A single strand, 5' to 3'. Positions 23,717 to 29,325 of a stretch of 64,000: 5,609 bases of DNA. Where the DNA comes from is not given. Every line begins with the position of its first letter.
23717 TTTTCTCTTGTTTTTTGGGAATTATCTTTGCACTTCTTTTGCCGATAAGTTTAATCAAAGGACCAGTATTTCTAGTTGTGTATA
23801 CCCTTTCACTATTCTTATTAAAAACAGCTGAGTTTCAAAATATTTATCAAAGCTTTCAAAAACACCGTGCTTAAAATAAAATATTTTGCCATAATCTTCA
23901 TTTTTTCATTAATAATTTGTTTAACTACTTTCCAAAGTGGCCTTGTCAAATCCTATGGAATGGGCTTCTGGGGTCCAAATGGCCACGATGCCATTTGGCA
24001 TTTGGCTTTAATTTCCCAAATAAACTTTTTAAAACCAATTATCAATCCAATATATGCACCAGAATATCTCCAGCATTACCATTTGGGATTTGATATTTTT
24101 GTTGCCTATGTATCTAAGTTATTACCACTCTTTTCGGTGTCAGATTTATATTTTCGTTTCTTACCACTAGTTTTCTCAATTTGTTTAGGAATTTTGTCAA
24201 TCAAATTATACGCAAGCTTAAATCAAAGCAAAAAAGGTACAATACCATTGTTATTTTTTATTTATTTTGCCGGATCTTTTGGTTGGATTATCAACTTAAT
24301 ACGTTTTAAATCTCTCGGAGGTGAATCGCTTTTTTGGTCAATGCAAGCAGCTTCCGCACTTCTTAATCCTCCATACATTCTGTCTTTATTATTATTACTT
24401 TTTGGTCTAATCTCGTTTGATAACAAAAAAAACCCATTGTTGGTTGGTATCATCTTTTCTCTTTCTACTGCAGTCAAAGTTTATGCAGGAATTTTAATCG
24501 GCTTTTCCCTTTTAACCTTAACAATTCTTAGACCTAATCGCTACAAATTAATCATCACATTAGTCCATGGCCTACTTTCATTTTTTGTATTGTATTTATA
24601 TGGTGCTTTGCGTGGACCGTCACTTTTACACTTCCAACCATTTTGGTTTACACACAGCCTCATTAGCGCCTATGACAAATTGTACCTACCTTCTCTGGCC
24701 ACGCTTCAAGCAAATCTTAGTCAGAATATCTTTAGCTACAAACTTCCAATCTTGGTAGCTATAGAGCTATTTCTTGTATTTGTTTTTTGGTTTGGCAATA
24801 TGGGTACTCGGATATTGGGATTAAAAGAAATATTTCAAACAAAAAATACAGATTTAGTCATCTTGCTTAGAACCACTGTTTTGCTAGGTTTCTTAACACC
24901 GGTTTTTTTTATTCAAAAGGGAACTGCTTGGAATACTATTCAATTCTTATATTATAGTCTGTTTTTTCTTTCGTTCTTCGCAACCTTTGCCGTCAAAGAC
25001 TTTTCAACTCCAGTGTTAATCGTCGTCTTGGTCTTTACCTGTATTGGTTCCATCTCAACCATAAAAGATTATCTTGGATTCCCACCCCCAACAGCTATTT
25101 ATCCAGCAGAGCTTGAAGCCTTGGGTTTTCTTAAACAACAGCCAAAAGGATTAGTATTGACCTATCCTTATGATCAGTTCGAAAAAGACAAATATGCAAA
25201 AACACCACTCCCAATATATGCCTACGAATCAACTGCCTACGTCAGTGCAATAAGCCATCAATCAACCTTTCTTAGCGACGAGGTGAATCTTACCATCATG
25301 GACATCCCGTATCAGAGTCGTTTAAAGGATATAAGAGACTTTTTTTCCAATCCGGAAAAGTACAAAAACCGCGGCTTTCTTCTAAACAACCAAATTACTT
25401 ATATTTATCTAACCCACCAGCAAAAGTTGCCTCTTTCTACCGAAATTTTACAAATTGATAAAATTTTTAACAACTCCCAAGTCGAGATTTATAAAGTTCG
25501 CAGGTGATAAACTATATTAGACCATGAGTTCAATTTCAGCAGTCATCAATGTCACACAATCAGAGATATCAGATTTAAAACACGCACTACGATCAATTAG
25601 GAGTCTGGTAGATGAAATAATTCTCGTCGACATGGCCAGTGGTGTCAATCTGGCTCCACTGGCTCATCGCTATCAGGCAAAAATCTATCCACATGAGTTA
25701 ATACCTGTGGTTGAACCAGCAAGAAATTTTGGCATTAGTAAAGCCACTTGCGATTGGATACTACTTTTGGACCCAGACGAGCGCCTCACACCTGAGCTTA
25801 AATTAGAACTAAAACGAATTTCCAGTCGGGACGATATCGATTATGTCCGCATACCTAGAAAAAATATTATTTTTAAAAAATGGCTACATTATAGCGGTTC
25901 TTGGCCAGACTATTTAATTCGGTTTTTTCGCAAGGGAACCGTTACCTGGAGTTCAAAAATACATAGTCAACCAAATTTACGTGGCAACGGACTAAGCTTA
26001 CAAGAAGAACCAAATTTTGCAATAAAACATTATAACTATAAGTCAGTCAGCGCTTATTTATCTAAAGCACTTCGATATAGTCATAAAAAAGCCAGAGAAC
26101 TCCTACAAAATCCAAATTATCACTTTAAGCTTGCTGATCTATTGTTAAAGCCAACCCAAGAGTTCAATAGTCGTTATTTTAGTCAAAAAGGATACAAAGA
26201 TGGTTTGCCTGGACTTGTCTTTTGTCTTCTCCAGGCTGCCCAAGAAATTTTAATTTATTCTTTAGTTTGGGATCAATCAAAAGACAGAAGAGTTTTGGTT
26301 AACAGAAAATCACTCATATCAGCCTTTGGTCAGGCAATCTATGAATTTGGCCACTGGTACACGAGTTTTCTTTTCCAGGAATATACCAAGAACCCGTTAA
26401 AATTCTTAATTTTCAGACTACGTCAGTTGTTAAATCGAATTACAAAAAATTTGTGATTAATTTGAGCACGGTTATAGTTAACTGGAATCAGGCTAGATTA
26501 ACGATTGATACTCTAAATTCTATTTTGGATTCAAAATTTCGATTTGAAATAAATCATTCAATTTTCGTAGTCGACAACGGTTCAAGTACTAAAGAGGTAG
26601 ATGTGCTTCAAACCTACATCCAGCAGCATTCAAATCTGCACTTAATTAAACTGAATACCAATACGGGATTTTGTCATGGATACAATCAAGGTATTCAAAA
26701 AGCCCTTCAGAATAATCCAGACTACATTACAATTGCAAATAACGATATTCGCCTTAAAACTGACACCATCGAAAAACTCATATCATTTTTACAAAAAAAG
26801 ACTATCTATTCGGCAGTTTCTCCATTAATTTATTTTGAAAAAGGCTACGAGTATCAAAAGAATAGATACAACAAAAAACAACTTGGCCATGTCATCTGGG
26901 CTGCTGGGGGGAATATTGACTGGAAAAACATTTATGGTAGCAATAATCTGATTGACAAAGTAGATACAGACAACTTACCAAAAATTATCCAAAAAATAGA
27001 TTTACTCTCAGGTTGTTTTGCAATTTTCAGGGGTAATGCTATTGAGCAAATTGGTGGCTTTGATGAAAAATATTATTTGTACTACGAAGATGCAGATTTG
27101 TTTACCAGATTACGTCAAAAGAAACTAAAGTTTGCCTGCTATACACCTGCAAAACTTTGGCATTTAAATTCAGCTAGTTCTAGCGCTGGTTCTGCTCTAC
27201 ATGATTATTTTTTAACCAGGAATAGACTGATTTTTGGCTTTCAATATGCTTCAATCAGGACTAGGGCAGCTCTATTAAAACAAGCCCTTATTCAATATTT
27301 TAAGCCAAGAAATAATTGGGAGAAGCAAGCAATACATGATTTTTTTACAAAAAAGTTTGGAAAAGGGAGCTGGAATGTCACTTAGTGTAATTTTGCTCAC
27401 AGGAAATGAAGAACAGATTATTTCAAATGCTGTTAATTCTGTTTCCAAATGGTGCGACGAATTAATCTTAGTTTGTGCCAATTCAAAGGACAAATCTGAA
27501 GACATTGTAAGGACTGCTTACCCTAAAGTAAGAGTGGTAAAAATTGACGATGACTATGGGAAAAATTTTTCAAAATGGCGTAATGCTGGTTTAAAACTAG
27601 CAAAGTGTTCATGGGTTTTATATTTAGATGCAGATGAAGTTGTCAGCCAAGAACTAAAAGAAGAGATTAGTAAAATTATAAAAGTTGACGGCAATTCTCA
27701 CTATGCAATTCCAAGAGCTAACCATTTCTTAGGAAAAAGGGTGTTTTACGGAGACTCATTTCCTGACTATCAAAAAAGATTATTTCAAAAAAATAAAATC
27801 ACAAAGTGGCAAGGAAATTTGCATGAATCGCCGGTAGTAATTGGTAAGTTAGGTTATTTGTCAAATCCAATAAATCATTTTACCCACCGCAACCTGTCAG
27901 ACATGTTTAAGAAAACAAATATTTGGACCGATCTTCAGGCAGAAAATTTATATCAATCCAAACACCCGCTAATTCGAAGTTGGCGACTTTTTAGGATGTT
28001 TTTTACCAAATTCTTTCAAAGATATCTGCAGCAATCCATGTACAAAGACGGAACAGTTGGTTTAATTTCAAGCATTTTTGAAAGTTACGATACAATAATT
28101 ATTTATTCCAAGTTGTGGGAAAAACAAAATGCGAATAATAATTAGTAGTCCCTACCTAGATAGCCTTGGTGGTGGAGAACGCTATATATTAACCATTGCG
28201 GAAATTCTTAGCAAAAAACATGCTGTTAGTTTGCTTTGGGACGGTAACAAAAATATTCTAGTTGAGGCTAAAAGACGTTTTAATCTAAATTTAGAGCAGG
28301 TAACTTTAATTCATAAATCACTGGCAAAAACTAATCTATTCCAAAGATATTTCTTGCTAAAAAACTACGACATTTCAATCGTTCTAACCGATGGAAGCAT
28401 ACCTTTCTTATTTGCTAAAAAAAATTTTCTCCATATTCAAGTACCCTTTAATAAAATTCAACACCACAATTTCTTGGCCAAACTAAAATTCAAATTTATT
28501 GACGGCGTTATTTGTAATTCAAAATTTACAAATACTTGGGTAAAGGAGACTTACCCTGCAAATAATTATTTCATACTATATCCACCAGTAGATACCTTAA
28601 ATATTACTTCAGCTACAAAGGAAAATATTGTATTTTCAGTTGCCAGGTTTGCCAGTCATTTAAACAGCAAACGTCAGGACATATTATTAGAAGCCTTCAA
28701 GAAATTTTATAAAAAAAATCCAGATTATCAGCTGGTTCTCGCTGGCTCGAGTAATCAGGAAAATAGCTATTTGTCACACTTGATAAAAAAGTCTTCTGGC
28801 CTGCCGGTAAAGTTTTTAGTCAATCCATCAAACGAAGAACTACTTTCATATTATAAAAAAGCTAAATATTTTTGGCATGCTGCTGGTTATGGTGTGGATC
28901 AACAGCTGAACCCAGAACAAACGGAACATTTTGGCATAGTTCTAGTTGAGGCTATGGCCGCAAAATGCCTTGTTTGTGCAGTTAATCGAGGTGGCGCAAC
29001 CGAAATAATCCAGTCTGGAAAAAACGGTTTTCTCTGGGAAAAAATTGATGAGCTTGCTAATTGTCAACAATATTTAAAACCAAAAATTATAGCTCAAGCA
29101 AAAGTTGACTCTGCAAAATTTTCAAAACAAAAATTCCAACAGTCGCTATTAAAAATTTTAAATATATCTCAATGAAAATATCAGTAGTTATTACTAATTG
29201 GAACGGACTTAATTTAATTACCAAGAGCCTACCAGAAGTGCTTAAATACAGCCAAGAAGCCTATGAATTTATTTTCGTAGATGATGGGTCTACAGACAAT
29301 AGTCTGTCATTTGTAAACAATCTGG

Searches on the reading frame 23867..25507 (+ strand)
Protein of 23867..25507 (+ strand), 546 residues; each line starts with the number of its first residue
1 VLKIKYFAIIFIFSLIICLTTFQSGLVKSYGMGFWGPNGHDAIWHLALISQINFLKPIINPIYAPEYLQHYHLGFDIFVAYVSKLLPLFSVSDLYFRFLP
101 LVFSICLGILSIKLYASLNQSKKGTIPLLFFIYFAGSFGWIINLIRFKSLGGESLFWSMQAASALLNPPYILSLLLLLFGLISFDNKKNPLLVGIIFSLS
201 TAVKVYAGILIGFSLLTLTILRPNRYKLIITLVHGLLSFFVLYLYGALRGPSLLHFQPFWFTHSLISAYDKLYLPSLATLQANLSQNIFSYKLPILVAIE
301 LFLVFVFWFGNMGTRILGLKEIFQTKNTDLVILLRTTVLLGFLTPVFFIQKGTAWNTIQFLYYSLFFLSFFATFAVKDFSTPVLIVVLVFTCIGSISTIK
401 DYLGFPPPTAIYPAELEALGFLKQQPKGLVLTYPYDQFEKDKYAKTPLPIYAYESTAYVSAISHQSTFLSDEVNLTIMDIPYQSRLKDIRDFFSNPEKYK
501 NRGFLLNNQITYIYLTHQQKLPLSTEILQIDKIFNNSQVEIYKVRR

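Call 4: search_protein_families(library=pfam, proteins=[window:23867-25507:+], max_evalue=0.01)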
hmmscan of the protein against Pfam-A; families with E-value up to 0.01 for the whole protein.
window:23867-25507:+ (546 aa): 0 families

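Call 51: search_solved_structures(query=A4, max_evalue=1)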
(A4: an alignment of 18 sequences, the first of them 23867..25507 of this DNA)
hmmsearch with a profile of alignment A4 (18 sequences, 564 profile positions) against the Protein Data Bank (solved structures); distinct sequences matched with E-value up to 1: 0.

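Call 57: search_protein_families(library=ncbifam, proteins=[window:23867-25507:+], max_evalue=0.01)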
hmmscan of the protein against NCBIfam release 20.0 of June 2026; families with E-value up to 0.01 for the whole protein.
window:23867-25507:+ (546 aa): 0 families

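Call 62: search_protein_families(library=pfam, alignment_id=A4, max_evalue=0.01)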
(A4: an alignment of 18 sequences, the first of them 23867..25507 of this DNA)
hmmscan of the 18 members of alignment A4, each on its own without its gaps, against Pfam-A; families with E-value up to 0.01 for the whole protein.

A. member 1, window:23867-25507:+ (546 aa): 0 families

B. families by the number of members that match (of 18 scanned): 1 family
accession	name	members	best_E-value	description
PF14248.12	DUF4345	1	0.0025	Domain of unknown function (DUF4345)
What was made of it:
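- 23867..25507 (+): Cd: conserved polytopic protein of unknown family (546 aa, about 12 TM helices plus a C-terminal soluble domain). No Pfam, NCBIfam or PDB hit, even with a profile (calls 4, 51, 57, 62).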

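Call 85: search_protein_representatives(protein=window:23867-25507:+)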
Query: 546 residues. Proteins with E-value up to 0.001 (for the whole library): 939; up to 1e-10: 672; up to 1e-30: 252. The best 150 are listed.
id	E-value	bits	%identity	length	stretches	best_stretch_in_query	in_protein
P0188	2.4e-144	499.0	48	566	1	8-545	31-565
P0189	1.1e-137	477.0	47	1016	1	8-545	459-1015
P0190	8.6e-137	474.1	47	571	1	4-546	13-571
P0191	3.3e-125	435.8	45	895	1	5-544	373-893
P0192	9.4e-116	404.6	43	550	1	9-544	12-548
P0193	7.5e-111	388.5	44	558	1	8-546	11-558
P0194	1.3e-108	381.0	43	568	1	3-546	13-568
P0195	5.1e-104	365.9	41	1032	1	10-544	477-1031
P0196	6.2e-104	365.6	42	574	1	8-543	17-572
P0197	1.1e-103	364.9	42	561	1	4-546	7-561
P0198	1.5e-100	354.5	41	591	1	8-545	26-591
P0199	2.3e-100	353.9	43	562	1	7-546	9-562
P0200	2.7e-100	353.6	39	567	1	7-544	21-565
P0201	9.7e-99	348.5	40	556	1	12-544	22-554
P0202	1.7e-98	347.7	40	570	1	7-544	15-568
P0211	8.5e-92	325.6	38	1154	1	8-544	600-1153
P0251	2.4e-75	271.3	36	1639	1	17-544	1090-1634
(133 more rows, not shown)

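Call 87: search_protein_families(library=pfam, proteins=[P0189, P0211, P0251], max_evalue=0.01)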
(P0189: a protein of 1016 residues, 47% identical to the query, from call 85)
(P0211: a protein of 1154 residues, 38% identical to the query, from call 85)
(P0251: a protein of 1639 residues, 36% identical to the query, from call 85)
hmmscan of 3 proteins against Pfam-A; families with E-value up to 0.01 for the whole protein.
P0189 (1016 aa): 0 families

P0211 (1154 aa): 1 family
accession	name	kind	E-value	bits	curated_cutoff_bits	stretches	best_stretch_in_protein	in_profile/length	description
PF12979.12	DUF3863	-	0.0011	18.3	27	1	152-229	125-202/349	Domain of Unknown Function with PDB structure (DUF3863)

P0251 (1639 aa): 2 families
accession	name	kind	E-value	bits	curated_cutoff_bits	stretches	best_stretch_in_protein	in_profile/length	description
PF13440.11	Polysacc_synt_3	-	9.5e-55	186.3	23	1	50-333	2-283/293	Polysaccharide biosynthesis protein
PF01943.22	Polysacc_synt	-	3.6e-27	95.9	28.2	1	27-294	3-274/274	Polysaccharide biosynthesis protein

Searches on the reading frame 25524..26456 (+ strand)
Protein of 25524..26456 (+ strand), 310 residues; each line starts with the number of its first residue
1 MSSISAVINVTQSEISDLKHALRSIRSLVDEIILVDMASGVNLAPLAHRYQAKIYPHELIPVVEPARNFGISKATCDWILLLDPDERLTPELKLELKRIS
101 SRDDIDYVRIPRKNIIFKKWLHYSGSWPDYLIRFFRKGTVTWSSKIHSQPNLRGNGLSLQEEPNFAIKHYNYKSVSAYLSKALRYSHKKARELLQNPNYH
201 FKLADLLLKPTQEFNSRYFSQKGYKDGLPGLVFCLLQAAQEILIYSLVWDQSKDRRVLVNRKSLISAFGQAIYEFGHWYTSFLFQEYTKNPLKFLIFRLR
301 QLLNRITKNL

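Call 5: search_protein_families(library=pfam, proteins=[window:25524-26456:+], max_evalue=0.01)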
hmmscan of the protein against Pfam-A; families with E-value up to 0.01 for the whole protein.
window:25524-26456:+ (310 aa): 1 family
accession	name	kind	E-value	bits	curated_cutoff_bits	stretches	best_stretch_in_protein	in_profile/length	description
PF00535.33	Glycos_transf_2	-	1.1e-09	38.9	23.3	1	10-138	5-143/168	Glycosyl transferase family 2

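Call 33: search_protein_families(library=ncbifam, proteins=[window:25524-26456:+], max_evalue=1e-8)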
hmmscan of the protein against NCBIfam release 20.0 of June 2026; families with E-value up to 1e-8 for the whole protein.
window:25524-26456:+ (310 aa): 0 families
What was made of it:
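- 25524..30044 (+): Five cytoplasmic glycosyltransferases (GT2, GT2, GT2, GT4, GT2) that complete the conserved operon; presumed backbone or repeat-unit synthesis. None hits the ArnC, AglJ or PpgS models (call 33).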

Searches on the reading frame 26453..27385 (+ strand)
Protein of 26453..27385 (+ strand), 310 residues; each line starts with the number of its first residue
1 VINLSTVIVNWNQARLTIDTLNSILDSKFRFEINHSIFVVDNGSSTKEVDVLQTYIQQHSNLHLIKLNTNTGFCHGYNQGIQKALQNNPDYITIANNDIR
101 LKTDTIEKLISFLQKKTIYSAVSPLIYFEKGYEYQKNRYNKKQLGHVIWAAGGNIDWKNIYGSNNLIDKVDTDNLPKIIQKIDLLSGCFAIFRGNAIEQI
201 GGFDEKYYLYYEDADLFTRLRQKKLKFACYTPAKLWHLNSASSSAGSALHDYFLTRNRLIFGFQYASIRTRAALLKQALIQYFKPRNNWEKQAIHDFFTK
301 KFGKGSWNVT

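Call 5: search_protein_families(library=pfam, proteins=[window:26453-27385:+], max_evalue=0.01)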
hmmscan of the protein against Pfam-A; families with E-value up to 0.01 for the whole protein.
window:26453-27385:+ (310 aa): 5 families
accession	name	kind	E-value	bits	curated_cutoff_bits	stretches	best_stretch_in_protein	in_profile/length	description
PF00535.33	Glycos_transf_2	-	1.7e-16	61.1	23.3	1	5-139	1-130/168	Glycosyl transferase family 2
PF10111.15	Glyco_tranf_2_2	-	1.7e-10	41.3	27.3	1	22-235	17-213/276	Glycosyltransferase like family 2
PF13641.12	Glyco_tranf_2_3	-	2.1e-07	31.6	27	1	4-242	3-216/230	Glycosyltransferase like family 2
PF02709.20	Glyco_transf_7C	-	3.1e-05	24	23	1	185-231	19-66/78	N-terminal domain of galactosyltransferase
PF13506.12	Glyco_transf_21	-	0.0059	16.5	21.7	0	181-238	98-155/174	Glycosyl transferase family 21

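Call 33: search_protein_families(library=ncbifam, proteins=[window:26453-27385:+], max_evalue=1e-8)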
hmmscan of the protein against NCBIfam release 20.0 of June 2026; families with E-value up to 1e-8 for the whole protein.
window:26453-27385:+ (310 aa): 3 families
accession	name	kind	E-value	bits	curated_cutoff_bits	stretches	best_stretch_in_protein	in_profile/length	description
TIGR01556.1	rhamnosyltran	subfamily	5.3e-13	48.8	200.55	1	34-237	21-200/281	rhamnosyltransferase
TIGR03937.1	PgaC_IcaA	equivalog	9.4e-12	44.6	422.3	0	4-122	47-159/407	poly-beta-1,6-N-acetyl-D-glucosamine synthase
NF050113.1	gal_furan_GlfT1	equivalog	7.5e-10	38.6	330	1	6-238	3-207/290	galactofuranosyltransferase GlfT1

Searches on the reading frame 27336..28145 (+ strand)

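Call 5: search_protein_families(library=pfam, proteins=[window:27336-28145:+], max_evalue=0.01)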
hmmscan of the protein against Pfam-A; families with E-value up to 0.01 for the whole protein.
window:27336-28145:+ (269 aa): 4 families
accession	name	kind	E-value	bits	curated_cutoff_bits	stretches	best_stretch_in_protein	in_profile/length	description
PF00535.33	Glycos_transf_2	-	1.6e-14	54.7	23.3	1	17-159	1-146/168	Glycosyl transferase family 2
PF13704.12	Glyco_tranf_2_4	-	3.2e-07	31.2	27.5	1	24-103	2-84/98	Glycosyl transferase family 2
PF10111.15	Glyco_tranf_2_2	-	0.00082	19.4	27.3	1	20-117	5-108/276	Glycosyltransferase like family 2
PF13641.12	Glyco_tranf_2_3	-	0.0022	18.5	27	1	17-107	4-103/230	Glycosyltransferase like family 2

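Call 33: search_protein_families(library=ncbifam, proteins=[window:27336-28145:+], max_evalue=1e-8)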
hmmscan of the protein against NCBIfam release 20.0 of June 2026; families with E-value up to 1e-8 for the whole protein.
window:27336-28145:+ (269 aa): 1 family
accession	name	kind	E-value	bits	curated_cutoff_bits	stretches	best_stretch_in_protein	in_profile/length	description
TIGR04195.1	S_glycosyl_SunS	equivalog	1.2e-15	57.3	350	1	8-168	51-204/421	SunS family peptide S-glycosyltransferase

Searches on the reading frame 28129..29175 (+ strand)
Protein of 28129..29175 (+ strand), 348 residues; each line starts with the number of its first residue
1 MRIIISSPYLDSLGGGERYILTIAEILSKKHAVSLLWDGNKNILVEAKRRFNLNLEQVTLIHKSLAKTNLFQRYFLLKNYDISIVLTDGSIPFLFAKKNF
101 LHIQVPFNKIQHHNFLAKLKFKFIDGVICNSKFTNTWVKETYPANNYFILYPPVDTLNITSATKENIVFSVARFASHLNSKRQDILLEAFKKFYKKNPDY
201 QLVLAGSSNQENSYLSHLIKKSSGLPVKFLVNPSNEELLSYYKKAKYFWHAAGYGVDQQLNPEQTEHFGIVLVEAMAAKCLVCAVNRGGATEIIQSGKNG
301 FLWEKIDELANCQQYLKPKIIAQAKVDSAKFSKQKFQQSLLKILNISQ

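Call 5: search_protein_families(library=pfam, proteins=[window:28129-29175:+], max_evalue=0.01)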
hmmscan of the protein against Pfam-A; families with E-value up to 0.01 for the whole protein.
window:28129-29175:+ (348 aa): 3 families
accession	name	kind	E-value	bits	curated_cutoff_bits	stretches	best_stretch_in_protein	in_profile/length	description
PF00534.26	Glycos_transf_1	-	1.6e-25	90.1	26.4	1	161-305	11-142/172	Glycosyl transferases group 1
PF13692.12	Glyco_trans_1_4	-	1.2e-17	64.9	27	1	166-311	2-134/142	Glycosyl transferases group 1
PF13439.12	Glyco_transf_4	-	1e-05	26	28.5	1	14-156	2-168/170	Glycosyltransferase Family 4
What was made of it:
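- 25524..30044 (+): Pfam (call 5).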
